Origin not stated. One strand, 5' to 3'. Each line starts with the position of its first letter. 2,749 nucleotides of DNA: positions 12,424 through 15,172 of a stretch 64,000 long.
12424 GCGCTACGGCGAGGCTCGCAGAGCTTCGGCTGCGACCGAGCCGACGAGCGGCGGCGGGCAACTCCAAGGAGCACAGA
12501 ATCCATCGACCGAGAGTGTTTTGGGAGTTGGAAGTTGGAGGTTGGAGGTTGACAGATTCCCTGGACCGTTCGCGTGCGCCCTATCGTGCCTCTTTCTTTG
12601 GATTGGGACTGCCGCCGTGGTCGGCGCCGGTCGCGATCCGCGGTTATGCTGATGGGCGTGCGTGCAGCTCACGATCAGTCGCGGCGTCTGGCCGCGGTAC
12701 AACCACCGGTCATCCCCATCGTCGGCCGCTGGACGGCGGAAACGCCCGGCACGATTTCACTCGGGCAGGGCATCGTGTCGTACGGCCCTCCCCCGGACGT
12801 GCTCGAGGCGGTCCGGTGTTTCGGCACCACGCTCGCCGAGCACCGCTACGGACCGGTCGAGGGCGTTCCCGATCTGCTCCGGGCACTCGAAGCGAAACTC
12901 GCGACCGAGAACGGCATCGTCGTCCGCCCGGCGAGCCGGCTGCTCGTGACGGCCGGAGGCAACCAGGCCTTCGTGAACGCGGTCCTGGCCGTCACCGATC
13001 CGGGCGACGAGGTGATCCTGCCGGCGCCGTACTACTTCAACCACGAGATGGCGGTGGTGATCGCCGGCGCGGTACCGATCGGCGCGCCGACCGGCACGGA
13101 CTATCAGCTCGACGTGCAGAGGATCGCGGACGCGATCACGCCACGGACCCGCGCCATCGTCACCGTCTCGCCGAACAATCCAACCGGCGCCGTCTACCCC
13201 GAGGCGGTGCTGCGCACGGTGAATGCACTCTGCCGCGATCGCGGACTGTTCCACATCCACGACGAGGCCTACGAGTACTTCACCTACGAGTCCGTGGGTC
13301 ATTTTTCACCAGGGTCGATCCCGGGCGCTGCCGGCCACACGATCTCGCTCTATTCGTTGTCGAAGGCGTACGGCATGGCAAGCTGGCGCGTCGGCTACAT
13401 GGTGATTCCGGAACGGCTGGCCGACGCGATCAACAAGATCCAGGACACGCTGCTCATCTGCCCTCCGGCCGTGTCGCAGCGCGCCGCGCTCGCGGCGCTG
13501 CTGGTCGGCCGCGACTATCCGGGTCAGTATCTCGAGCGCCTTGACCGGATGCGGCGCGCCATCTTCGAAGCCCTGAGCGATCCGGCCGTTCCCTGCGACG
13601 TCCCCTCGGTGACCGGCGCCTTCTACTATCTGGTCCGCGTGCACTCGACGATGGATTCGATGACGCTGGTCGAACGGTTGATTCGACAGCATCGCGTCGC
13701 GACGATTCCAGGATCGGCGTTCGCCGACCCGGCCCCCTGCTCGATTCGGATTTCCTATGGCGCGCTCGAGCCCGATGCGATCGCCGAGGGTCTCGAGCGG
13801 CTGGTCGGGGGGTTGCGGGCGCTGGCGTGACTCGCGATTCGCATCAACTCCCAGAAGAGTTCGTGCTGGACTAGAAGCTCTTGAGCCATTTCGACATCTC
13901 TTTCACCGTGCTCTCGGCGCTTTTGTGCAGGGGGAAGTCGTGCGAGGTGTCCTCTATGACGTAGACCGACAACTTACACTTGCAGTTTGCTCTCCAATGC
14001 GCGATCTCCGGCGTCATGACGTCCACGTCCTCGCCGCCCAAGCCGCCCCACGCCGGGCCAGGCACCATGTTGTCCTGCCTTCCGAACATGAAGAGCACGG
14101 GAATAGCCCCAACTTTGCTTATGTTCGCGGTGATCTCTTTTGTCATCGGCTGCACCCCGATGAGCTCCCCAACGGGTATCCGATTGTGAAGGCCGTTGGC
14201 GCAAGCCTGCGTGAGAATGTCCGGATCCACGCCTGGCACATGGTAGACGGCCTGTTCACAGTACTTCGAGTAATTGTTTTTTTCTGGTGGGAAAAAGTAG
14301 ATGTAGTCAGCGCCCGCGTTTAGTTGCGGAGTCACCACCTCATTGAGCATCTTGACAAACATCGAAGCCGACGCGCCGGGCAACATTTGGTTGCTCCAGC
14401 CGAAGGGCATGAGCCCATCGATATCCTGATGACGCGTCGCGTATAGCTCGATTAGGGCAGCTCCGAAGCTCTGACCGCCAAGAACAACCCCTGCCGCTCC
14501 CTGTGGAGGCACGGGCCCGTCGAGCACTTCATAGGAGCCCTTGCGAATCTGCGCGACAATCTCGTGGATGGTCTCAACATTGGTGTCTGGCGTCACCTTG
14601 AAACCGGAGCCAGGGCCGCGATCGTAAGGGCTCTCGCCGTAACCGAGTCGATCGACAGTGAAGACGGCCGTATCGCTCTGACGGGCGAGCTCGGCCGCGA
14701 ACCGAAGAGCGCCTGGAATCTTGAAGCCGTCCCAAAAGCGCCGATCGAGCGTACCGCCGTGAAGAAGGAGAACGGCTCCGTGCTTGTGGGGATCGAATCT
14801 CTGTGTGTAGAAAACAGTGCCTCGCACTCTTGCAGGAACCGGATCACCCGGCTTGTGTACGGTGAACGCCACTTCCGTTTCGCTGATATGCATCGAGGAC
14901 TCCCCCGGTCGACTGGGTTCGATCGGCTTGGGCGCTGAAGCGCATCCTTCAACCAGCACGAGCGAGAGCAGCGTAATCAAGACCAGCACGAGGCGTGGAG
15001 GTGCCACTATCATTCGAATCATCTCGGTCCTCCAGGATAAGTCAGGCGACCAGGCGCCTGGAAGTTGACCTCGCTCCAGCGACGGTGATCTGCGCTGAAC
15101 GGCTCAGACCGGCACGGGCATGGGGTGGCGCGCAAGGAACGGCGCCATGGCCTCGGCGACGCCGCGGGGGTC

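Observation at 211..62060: Intergenic spacers are colonised by a transcription-polar system of mosaic repeats built from 6-8-nt tandem units (BIME/REP-like)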

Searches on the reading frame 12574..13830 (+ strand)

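Call 9: search_protein_families(library=pfam, proteins=[window:12574-13830:+])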
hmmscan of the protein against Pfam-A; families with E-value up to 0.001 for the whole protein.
window:12574-13830:+ (418 aa): 4 families
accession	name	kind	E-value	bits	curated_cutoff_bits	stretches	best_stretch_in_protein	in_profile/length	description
PF00155.27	Aminotran_1_2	-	3.5e-55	188.1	19.7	1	61-410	4-361/361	Aminotransferase class I and II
PF01041.23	DegT_DnrJ_EryC1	-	1.6e-08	34.6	19.8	1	138-232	59-147/360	DegT/DnrJ/EryC1/StrS aminotransferase family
PF01212.27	Beta_elim_lyase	-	3e-05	23.9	27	1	126-230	53-168/288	Beta-eliminating lyase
PF04864.19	Alliinase_C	-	0.00011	21.6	22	1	189-281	135-211/363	Allinase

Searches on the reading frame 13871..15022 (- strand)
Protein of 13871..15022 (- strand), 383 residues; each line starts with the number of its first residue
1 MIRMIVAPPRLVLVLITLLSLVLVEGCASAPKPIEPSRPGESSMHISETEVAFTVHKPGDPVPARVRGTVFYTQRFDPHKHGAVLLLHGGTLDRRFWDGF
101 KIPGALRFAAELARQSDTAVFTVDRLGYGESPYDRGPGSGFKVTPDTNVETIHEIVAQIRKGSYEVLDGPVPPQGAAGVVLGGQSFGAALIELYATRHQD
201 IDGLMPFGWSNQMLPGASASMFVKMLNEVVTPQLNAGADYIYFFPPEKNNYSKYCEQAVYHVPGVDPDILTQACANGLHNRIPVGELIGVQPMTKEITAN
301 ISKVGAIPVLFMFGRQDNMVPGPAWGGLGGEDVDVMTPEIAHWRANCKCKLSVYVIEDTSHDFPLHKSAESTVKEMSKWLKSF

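Call 71: search_protein_families(library=pfam, proteins=[window:13871-15022:-], max_evalue=0.01)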
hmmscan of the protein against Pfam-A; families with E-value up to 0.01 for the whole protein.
window:13871-15022:- (383 aa): 3 families
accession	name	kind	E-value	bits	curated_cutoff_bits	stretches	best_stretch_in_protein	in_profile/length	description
PF12697.13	Abhydrolase_6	-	8.4e-10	40.1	26.3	1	84-366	1-208/217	Alpha/beta hydrolase family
PF12146.15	Hydrolase_4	-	6.4e-05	22.8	27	1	107-320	22-205/239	Serine aminopeptidase, S33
PF00561.26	Abhydrolase_1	-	0.00071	19.7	25.8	0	83-200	2-92/245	alpha/beta hydrolase fold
